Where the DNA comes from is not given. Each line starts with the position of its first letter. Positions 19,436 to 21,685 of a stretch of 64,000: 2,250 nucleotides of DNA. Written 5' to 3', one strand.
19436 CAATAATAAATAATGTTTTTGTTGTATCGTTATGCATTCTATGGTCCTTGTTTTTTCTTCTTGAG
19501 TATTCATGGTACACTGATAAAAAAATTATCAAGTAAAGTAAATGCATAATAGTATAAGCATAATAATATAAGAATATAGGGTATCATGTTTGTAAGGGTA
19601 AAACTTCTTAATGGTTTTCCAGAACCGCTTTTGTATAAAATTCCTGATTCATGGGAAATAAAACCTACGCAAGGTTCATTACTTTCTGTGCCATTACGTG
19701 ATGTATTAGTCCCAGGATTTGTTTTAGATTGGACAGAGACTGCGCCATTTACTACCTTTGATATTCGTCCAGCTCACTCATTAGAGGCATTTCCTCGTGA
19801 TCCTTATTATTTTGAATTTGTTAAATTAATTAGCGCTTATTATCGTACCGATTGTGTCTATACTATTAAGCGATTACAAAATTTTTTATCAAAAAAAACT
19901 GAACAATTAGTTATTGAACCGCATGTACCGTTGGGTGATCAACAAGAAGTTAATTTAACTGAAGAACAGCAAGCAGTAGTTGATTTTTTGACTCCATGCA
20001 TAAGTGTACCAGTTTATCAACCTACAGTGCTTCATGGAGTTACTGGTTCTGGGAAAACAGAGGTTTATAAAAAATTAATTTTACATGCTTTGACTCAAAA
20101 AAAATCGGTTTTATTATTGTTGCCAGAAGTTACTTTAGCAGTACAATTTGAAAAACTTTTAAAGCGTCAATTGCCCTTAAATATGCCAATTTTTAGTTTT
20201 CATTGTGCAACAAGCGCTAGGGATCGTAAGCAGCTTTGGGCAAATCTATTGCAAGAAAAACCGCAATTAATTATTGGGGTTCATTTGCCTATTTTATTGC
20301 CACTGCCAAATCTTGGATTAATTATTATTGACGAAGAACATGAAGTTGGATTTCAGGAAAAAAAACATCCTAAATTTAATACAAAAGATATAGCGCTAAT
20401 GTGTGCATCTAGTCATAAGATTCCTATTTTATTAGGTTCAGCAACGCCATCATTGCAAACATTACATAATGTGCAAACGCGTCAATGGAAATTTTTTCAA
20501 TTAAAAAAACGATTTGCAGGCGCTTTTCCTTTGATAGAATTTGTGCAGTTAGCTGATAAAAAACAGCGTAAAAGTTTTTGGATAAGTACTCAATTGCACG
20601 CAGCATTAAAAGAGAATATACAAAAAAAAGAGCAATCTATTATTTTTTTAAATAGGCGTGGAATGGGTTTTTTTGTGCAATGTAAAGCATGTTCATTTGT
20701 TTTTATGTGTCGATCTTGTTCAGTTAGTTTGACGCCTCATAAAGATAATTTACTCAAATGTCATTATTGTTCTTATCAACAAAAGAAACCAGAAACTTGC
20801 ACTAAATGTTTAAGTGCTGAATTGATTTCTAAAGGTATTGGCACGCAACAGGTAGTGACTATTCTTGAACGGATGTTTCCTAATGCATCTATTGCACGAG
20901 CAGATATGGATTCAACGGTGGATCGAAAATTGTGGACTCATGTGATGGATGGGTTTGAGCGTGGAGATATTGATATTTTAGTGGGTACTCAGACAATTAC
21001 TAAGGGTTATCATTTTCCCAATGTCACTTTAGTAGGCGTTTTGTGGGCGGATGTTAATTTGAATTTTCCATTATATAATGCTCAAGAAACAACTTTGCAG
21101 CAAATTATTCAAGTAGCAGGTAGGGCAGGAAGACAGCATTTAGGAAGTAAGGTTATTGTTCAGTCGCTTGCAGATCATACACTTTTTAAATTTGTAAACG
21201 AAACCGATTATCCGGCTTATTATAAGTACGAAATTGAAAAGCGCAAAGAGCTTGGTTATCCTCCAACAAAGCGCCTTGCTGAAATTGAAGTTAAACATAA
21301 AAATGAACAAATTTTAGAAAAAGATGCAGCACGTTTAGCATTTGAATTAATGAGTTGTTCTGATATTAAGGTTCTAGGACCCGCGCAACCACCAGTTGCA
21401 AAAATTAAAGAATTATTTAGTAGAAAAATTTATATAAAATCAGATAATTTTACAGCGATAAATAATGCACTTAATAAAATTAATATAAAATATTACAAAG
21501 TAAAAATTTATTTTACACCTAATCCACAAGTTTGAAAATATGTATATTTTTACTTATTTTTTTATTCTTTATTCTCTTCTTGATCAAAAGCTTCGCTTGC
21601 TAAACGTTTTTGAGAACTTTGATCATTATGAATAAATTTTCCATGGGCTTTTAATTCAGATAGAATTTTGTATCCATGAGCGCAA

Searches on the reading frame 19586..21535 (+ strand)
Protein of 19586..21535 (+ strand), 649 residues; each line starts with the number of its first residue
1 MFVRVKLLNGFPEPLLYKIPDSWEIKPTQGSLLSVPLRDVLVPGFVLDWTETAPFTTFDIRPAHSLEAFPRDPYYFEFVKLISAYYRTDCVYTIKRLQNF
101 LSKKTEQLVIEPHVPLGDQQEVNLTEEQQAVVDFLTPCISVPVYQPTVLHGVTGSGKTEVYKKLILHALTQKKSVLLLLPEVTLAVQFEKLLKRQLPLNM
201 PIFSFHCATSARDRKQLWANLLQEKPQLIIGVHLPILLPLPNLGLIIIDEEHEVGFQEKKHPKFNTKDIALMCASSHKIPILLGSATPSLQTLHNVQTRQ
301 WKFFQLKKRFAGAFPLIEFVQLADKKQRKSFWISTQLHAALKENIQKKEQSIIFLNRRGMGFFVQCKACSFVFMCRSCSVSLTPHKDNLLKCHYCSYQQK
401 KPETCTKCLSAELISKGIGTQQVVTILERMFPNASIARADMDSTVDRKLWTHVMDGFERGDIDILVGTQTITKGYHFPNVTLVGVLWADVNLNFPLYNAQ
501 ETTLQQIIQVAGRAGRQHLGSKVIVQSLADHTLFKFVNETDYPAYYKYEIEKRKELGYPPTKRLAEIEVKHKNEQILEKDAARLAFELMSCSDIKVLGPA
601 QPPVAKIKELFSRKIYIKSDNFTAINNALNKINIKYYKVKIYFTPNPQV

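Call 3: search_protein_families(library=pfam, proteins=[window:19586-21535:+], max_evalue=1)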
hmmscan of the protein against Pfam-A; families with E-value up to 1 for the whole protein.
window:19586-21535:+ (649 aa): 12 families
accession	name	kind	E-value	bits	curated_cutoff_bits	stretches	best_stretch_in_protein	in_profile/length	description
PF00270.35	DEAD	-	9.5e-15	55.2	26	1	147-295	17-166/167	DEAD/DEAH box helicase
PF00271.37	Helicase_C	-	1e-09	39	23.5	1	435-516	39-108/110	Helicase conserved C-terminal domain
PF18074.6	PriA_C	-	1.9e-09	38.6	26.9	1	562-639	3-83/95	Primosomal protein N C-terminal domain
PF04851.21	ResIII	-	1.5e-07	31.9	22.5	1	124-289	4-163/164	Type III restriction enzyme, res subunit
PF18319.7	Zn_ribbon_PriA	-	8.1e-07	29.3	26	1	375-400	1-27/27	PriA DNA helicase Cys-rich region (CRR) domain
PF17764.6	PriA_3primeBD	-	1.6e-06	28.3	22.7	1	11-89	8-86/96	3'DNA-binding domain (3'BD)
PF22590.2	Cas3-like_C_2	-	0.0077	16.9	27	0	172-223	2-53/106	CRISPR-associated nuclease/helicase Cas3, C-terminal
PF13401.12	AAA_22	-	0.0088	16.8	27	1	147-283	8-120/130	AAA domain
PF05495.17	zf-CHY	-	0.01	16.7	31.3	1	364-409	10-62/68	CHY zinc finger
PF01443.25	Viral_helicase1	-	0.021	15.1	21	1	147-177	1-31/228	Viral superfamily 1 RNA helicase core domain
PF05729.18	NACHT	-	0.079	13.2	26.7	1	146-249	2-88/167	NACHT domain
PF00448.28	SRP54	-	0.15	12.2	22.7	1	148-178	5-35/196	SRP54-type protein, GTPase domain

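Call 10: find_related_loci(query=window:19586-21532:+, collection=genome_contigs, flank=6000)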
Query window:19586-21532:+ (649 aa) in genome_contigs; peptide patterns used: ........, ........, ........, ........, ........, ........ (x = any residue, [..] = any of these).
94 stretches matched a pattern; 1 encode a relative of the query (tblastn E <= 1e-3); 1 distinct loci.
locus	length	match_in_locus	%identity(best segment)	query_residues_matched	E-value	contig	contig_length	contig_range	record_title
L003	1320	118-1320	89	124-524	0e+0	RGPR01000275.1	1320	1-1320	MAG: Gammaproteobacteria bacterium isolate WB8_3_061 contig_100_274, whole genome shotgun sequence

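Call 34: search_protein_families(library=pfam, proteins=[L004:3179-3610:-, L004:2-484:-], max_evalue=0.01)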
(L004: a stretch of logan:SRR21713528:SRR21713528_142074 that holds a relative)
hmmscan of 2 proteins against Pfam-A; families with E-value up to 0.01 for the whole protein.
L004:3179-3610:- (143 aa): 1 family
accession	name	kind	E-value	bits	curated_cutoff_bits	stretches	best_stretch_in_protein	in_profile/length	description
PF18074.6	PriA_C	-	2.6e-10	41.4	26.9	1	56-133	3-83/95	Primosomal protein N C-terminal domain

L004:2-484:- (161 aa): 7 families
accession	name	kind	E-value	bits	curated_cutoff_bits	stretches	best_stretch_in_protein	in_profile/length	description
PF00005.33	ABC_tran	-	6.3e-10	40.2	25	1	18-128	2-80/137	ABC transporter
PF13304.12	AAA_21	-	2e-05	25.2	27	1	31-51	3-23/304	AAA domain, putative AbiEii toxin, Type IV TA system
PF13555.12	AAA_29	-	0.0011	19.1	27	1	24-48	19-43/61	P-loop containing region of AAA domain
PF13191.12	AAA_16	-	0.0027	18.7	32.6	1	32-124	29-120/167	AAA ATPase domain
PF20703.3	nSTAND1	-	0.0028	17.8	27.1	1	5-48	11-54/379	Novel STAND NTPase 1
PF13476.12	AAA_23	-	0.003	18.7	27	1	32-47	24-39/201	AAA domain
PF13175.12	AAA_15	-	0.0078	16.3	32.1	0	32-48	28-44/374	AAA ATPase domain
